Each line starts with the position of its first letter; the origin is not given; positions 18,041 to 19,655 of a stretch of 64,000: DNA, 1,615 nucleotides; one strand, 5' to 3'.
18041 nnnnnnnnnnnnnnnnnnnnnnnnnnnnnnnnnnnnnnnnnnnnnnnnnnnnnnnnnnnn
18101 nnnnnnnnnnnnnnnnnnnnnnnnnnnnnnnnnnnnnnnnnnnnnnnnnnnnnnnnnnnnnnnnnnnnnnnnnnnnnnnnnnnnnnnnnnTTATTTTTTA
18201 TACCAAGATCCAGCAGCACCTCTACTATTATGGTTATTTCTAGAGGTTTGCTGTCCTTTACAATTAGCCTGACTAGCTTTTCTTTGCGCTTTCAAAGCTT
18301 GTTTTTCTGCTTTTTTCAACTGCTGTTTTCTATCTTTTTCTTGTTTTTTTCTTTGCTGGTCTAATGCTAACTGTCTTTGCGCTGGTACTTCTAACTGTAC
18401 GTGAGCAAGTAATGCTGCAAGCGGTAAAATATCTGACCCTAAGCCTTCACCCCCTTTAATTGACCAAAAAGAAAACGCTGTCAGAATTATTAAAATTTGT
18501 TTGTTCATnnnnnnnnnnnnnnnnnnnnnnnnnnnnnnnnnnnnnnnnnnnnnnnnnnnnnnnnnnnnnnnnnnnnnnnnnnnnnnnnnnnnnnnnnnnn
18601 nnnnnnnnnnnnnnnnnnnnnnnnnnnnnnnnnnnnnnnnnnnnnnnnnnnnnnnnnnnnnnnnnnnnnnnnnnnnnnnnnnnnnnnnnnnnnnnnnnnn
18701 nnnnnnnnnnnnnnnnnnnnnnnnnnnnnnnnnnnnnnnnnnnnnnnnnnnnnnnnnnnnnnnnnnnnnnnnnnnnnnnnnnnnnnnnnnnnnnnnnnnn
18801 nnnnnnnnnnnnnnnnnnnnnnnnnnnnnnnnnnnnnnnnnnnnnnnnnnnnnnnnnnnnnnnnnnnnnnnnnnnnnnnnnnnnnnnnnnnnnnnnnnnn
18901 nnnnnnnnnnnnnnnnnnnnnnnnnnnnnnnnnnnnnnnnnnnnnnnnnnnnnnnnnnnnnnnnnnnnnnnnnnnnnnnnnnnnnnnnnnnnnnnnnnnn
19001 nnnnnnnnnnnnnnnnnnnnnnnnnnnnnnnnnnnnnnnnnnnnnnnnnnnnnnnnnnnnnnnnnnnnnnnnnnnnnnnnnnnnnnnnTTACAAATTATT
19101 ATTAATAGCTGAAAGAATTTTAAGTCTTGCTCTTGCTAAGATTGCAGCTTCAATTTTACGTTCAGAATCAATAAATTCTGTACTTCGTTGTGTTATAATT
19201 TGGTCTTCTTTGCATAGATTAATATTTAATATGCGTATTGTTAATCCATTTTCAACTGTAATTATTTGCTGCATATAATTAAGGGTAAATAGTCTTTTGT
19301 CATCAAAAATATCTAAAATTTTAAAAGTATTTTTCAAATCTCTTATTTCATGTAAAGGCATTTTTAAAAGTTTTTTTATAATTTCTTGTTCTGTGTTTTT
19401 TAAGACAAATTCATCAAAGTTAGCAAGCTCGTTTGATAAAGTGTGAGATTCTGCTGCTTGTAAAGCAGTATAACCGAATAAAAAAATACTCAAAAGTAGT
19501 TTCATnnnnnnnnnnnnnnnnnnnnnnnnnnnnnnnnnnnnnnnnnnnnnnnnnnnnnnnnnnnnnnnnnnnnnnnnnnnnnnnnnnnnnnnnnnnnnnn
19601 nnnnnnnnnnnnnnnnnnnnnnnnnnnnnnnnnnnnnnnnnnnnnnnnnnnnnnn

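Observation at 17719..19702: Tandem cluster of small secreted, highly basic Q/K/R-rich proteins with duplicated terminators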

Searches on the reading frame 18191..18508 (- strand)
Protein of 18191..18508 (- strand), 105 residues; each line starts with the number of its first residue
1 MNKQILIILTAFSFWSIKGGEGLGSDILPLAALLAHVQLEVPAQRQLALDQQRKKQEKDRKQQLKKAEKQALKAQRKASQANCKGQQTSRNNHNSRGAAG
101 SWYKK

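Call 7: search_protein_families(library=pfam, proteins=[window:18191-18508:-], max_evalue=0.1)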
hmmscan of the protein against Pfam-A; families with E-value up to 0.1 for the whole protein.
window:18191-18508:- (105 aa): 0 families

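Call 21: find_homologous_proteins(query=window:18191-18508:-, max_evalue=0.01)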
Query window:18191-18508:- (105 aa): 6 proteins with E <= 0.01 among 18 candidates.
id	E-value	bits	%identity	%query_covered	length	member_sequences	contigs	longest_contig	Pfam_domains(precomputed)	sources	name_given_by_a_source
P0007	7.8e-60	217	100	100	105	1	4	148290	-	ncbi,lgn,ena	-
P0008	5.8e-52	192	91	100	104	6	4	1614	-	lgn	-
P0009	3.4e-32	128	68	99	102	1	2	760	-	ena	-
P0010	1.9e-29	120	77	78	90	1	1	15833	-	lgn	-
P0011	2.9e-28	116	61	100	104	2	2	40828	-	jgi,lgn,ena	-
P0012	1.5e-14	72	55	99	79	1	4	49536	-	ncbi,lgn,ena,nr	ncbi:MAG: hypothetical protein EBU90_05300 [Proteobacteria bacterium]|nr:hypothetical protein [Pseud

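Call 24: find_encoding_contigs(protein=P0012, flank=10000, max_places=4)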
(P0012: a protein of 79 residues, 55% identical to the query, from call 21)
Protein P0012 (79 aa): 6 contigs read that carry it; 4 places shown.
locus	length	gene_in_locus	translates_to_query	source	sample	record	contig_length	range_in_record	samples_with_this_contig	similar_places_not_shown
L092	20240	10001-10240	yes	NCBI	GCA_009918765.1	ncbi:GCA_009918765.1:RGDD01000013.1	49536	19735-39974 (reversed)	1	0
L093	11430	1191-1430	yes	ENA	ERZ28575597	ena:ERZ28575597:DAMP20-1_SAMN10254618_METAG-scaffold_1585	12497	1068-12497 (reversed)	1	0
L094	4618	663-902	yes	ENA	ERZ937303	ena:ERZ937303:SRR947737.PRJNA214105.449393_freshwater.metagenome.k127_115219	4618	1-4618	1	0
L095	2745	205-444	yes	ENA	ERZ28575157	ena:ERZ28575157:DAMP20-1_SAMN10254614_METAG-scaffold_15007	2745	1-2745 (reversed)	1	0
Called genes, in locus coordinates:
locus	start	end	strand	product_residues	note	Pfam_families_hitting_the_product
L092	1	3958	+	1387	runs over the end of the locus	PF04997:RNA_pol_Rpb1_1, PF00623:RNA_pol_Rpb1_2, PF04983:RNA_pol_Rpb1_3, PF01551:Peptidase_M23 (faint), PF05000:RNA_pol_Rpb1_4, PF04998:RNA_pol_Rpb1_5, PF01333:Apocytochr_F_C (faint), PF21668:RPOC_hybrid (faint)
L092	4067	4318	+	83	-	PF00312:Ribosomal_S15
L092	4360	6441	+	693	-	PF01138:RNase_PH, PF03725:RNase_PH_C (weak), PF03726:PNPase (weak), PF01138:RNase_PH, PF00013:KH_1, PF00575:S1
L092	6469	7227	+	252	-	PF01138:RNase_PH, PF03725:RNase_PH_C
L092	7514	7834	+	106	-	PF13857:Ank_5 (weak)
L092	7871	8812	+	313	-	-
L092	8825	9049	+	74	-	-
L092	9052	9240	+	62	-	-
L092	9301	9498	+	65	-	-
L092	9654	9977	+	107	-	-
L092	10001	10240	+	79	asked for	-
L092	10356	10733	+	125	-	-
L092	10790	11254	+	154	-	-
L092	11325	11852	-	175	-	-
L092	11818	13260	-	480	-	PF04851:ResIII, PF00270:DEAD, PF00271:Helicase_C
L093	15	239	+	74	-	-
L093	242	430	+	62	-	-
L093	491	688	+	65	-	-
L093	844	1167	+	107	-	-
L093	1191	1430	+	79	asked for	-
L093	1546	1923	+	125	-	-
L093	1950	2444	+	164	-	-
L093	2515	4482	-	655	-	PF04851:ResIII, PF00270:DEAD, PF00271:Helicase_C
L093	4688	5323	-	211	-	PF04367:DUF502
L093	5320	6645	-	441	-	PF02878:PGM_PMM_I, PF02879:PGM_PMM_II, PF02880:PGM_PMM_III, PF00408:PGM_PMM_IV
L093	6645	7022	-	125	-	-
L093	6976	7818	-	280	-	-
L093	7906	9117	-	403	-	PF23381:Beta-prop_IFT122_1st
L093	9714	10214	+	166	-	-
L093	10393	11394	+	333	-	PF00579:tRNA-synt_1b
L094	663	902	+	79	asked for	-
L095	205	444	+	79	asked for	-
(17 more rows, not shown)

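Call 29: find_encoding_contigs(protein=P0011, flank=5000, max_places=2)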
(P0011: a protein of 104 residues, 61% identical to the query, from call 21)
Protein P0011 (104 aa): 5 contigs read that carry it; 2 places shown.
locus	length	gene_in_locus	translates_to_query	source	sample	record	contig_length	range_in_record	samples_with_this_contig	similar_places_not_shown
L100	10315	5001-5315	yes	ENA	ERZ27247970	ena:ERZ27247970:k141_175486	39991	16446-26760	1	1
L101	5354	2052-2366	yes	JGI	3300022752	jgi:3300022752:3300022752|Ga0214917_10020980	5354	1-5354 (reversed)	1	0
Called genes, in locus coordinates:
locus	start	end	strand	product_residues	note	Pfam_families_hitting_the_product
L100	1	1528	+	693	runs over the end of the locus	PF01138:RNase_PH, PF03725:RNase_PH_C (weak), PF03726:PNPase (weak), PF01138:RNase_PH, PF00013:KH_1, PF00575:S1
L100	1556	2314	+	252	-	PF01138:RNase_PH, PF03725:RNase_PH_C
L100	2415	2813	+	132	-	-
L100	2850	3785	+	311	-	-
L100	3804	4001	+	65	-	-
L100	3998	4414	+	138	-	-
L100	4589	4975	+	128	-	-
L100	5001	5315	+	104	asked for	-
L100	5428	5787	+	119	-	-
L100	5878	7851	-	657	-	PF04851:ResIII, PF00270:DEAD, PF00271:Helicase_C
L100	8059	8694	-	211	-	PF04367:DUF502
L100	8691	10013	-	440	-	PF02878:PGM_PMM_I, PF02879:PGM_PMM_II, PF02880:PGM_PMM_III, PF00408:PGM_PMM_IV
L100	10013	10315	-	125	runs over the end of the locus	-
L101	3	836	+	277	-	?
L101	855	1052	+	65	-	-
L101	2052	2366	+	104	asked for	-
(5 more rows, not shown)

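Call 30: find_encoding_contigs(protein=P0010, flank=5000, max_places=2)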
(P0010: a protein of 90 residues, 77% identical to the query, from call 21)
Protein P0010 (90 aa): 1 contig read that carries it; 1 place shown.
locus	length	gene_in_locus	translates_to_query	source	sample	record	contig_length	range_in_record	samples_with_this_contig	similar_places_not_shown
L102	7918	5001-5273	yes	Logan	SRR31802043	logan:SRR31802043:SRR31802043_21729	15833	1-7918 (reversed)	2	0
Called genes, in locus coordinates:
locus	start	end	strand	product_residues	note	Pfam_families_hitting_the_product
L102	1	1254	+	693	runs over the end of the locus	PF01138:RNase_PH, PF03725:RNase_PH_C (weak), PF03726:PNPase (weak), PF01138:RNase_PH, PF00013:KH_1, PF00575:S1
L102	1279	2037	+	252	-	PF01138:RNase_PH, PF03725:RNase_PH_C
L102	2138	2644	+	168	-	PF13857:Ank_5 (faint), PF12796:Ank_2 (weak)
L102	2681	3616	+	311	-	-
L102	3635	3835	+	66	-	-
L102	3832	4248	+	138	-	-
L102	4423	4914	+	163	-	-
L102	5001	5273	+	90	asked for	-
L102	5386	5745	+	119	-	-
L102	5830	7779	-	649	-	PF04851:ResIII, PF00270:DEAD, PF00271:Helicase_C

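Call 63: search_protein_families(library=pfam, proteins=[L093:1950-2444:+], max_evalue=0.01)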
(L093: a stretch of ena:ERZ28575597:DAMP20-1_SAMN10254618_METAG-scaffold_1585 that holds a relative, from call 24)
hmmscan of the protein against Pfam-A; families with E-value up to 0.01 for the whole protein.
L093:1950-2444:+ (164 aa): 0 families

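Call 64: search_protein_families(library=ncbifam, proteins=[window:18191-18508:-, L093:1950-2444:+], max_evalue=0.1)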
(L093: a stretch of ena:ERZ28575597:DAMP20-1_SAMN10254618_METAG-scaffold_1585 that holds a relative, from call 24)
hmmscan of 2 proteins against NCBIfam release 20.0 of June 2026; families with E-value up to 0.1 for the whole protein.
window:18191-18508:- (105 aa): 1 family
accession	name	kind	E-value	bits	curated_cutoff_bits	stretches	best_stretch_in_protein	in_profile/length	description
NF038313.3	HisXaaSer_A4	exception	0.0065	17.3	55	1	50-101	22-71/93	His-Xaa-Ser repeat protein HxsA4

L093:1950-2444:+ (164 aa): 0 families

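Call 66: search_solved_structures(query=A3, max_evalue=1)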
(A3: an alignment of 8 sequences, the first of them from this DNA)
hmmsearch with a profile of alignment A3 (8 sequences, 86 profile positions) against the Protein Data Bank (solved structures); distinct sequences matched with E-value up to 1: 7.
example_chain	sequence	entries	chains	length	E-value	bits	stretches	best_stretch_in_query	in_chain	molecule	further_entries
4c7n_A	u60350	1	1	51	0.057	16.8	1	27-65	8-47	MICROPHTHALMIA ASSOCIATED TRANSCRIPTION FACTOR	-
4ath_A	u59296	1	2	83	0.1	16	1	27-58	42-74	MICROPHTHALMIA-ASSOCIATED TRANSCRIPTION FACTOR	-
9h5f_A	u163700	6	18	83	0.18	15.3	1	27-56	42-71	Isoform M1 of Microphthalmia-associated transcription factor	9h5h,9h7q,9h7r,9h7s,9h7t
4ati_A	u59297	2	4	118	0.26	14.7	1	27-58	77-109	MICROPHTHALMIA-ASSOCIATED TRANSCRIPTION FACTOR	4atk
6g1l_A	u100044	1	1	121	0.29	14.6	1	27-58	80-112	Microphthalmia-associated transcription factor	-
2l9q_A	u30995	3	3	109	0.36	14.3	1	23-76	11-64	12 kDa heat shock protein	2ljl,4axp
8tch_A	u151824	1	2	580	0.91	13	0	21-67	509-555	Pathogenicity island protein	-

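Call 68: predict_structure(alignment_id=A7)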
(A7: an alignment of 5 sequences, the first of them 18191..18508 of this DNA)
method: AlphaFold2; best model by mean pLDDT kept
length: 105 residues; sequences in the alignment: 5
mean_pLDDT: 60.1   pTM: 0.26
mean pLDDT of the five models: 60.1, 58.7, 58.3, 56.0, 51.3
residues with pLDDT >= 90: 0; 70-90: 18; 50-70: 75; < 50: 12
segments of 3 or more residues with pLDDT < 50: 38-42
pLDDT, mean of each block of 10 residues (from residue 1): 62 56 52 52 51 64 80 74 57 56 55
secondary structure, 60 per line:
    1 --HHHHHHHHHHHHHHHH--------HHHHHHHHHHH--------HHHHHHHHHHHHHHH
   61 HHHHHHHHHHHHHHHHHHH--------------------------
elements in order: H3-18 H27-37 H46-79

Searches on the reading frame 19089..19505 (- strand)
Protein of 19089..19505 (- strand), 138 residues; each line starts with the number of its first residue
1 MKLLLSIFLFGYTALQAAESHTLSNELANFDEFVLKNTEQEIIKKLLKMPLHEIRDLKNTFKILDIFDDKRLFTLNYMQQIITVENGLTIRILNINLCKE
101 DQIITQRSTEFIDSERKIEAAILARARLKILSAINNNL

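Call 7: search_protein_families(library=pfam, proteins=[window:19089-19505:-], max_evalue=0.1)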
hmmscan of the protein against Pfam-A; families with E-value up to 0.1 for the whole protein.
window:19089-19505:- (138 aa): 2 families
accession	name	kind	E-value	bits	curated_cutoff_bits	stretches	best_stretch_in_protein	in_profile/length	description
PF12948.12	MSP7_C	-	0.0083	17.3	27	1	28-73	35-80/125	MSP7-like protein C-terminal domain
PF00206.25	Lyase_1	-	0.039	13.8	27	1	7-49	152-196/312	Lyase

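Call 22: find_homologous_proteins(query=window:19089-19505:-, max_evalue=0.01)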
Query window:19089-19505:- (138 aa): 6 proteins with E <= 0.01 among 22 candidates.
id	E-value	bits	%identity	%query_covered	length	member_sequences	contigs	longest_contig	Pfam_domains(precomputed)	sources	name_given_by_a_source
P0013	5.3e-77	273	98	100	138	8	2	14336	-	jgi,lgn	jgi:hypothetical protein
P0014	1.2e-71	256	93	100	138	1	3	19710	-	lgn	-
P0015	6.0e-65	234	86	100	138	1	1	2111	-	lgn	-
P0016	1.8e-62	226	85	100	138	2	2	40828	-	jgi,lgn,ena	-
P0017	7.1e-61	221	81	100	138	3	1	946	-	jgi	-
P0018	1.0e-59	218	81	100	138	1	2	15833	-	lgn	-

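Call 54: predict_structure(alignment_id=A5)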
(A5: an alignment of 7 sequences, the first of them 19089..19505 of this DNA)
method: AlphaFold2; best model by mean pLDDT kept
length: 138 residues; sequences in the alignment: 7
mean_pLDDT: 62.0   pTM: 0.48
mean pLDDT of the five models: 62.0, 53.1, 48.6, 41.2, 39.5
residues with pLDDT >= 90: 1; 70-90: 48; 50-70: 56; < 50: 33
segments of 3 or more residues with pLDDT < 50: 93-117
pLDDT, mean of each block of 10 residues (from residue 1): 54 51 65 86 82 80 64 82 65 47 40 47 55 50
secondary structure, 60 per line:
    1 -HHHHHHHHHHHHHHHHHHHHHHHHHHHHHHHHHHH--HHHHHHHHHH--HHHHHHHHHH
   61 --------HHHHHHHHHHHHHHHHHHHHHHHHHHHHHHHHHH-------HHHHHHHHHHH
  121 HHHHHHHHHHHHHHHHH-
elements in order: H2-36 H39-48 H51-60 H69-102 H110-137

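Call 56: search_protein_representatives(alignment_id=A5)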
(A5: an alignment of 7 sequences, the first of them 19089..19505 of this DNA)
Query: 7 sequences, 138 profile positions. Proteins with E-value up to 0.001 (for the whole library): 2; up to 1e-10: 2; up to 1e-30: 1. The best 2 are listed.
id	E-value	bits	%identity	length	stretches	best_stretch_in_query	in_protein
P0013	4.7e-80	282.4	-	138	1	1-138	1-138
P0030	1.1e-14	70.6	-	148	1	1-138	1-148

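Call 58: find_encoding_contigs(protein=P0030, flank=8000, max_places=3)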
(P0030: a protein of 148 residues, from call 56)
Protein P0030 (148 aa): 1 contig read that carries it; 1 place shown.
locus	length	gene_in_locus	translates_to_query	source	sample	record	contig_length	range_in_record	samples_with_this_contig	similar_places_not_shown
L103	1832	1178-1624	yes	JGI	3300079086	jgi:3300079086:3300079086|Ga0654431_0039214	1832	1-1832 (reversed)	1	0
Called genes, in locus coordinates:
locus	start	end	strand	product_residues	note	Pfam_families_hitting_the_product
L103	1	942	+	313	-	?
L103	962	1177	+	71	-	-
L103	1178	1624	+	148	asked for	-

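Call 64: search_protein_families(library=ncbifam, proteins=[window:19089-19505:-], max_evalue=0.1)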
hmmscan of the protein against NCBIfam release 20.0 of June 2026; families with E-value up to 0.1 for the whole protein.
window:19089-19505:- (138 aa): 0 families

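Call 67: search_solved_structures(query=A5, max_evalue=1)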
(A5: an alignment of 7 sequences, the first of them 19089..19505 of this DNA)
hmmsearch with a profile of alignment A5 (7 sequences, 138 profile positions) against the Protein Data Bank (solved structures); distinct sequences matched with E-value up to 1: 1.
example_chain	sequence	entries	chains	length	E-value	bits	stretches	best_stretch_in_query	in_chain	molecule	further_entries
1b7t_Y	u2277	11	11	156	0.22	14.5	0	15-49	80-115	MYOSIN REGULATORY LIGHT CHAIN | MYOSIN REGULATORY LIGHT CHAIN, STRIATED ADDUCTOR MUSCLE | SCALLOP MYOSIN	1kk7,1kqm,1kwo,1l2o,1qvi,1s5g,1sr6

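Call 90: fold_search(model_id=the predicted structure, library=pdb)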
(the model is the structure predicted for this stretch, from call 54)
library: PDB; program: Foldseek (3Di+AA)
matches with E <= 10: 51; with E <= 0.001: 0
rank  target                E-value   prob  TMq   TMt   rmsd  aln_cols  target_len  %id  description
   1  1ez3_A                1.1e+00  0.16  0.28  0.30  14.4       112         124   20  CRYSTAL STRUCTURE OF THE NEURONAL T-SNARE SYNTAXIN-1A (released 2000-06-07)
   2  3nrx_B                2.1e+00  0.08  0.25  0.28  18.3       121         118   17  Insights into anti-parallel microtubule crosslinking by PRC1, a conserved non-motor microtubule binding protein (released 2010-08-18)
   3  1ez3_B                2.2e+00  0.12  0.28  0.31  14.4       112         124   20  CRYSTAL STRUCTURE OF THE NEURONAL T-SNARE SYNTAXIN-1A (released 2000-06-07)
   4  7qi1_B                2.3e+00  0.13  0.28  0.19   8.6        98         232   11  Crystal structure of human 14-3-3 protein beta in complex with CFTR peptide pS753pS768 and PPI stabilizer CY007424 (released 2022-05-25)
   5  4bd7_D                2.3e+00  0.05  0.17  0.18  18.5       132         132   18  Bax domain swapped dimer induced by octylmaltoside (released 2013-02-13)
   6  4bd7_A                3.0e+00  0.06  0.23  0.22  13.4       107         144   15  Bax domain swapped dimer induced by octylmaltoside (released 2013-02-13)
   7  3dxm_G                3.4e+00  0.20  0.35  0.35   5.9        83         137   18  Structure of Bos taurus Arp2/3 Complex with Bound Inhibitor CK0993548 (released 2009-07-28)
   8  3he0_C                3.6e+00  0.04  0.19  0.15  13.9       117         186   13  The Structure of a Putative Transcriptional Regulator TetR Family Protein from Vibrio parahaemolyticus. (released 2009-07-07)
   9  9sob_D                3.6e+00  0.04  0.20  0.04  14.2       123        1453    9  Structural Model of the Nuclear Pore Complex in Arabidopsis thaliana (released 2025-11-05)
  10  1s94_B                3.8e+00  0.08  0.27  0.30  14.8       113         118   18  Crystal structure of the Habc domain of neuronal syntaxin from the squid Loligo pealei (released 2004-05-11)
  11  3lg7_A                3.8e+00  0.08  0.29  0.31  15.8       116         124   14  Crystal structure of HIV epitope-scaffold 4E10_S0_1EZ3A_002_C (released 2010-09-22)
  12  8eq8_B                3.8e+00  0.06  0.24  0.17  12.3       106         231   12  The crystal structure of 14-3-3 Beta containing 3-nitrotyrosine at position Y130 (released 2023-01-25)
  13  6gnk_A                4.1e+00  0.08  0.28  0.18   9.7       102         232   11  Exoenzyme S from Pseudomonas aeruginosa in complex with human 14-3-3 protein beta, trimeric crystal form bound to Carb (released 2018-09-26)
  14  3jbi_V                4.1e+00  0.06  0.25  0.26  13.8       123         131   10  MDFF model of the vinculin tail domain bound to F-actin (released 2015-11-04)
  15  6hep_C                4.3e+00  0.06  0.24  0.16  12.6       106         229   12  Crystal structure of human 14-3-3 beta in complex with CFTR R-domain peptide pS753-pS768 (released 2018-10-24)
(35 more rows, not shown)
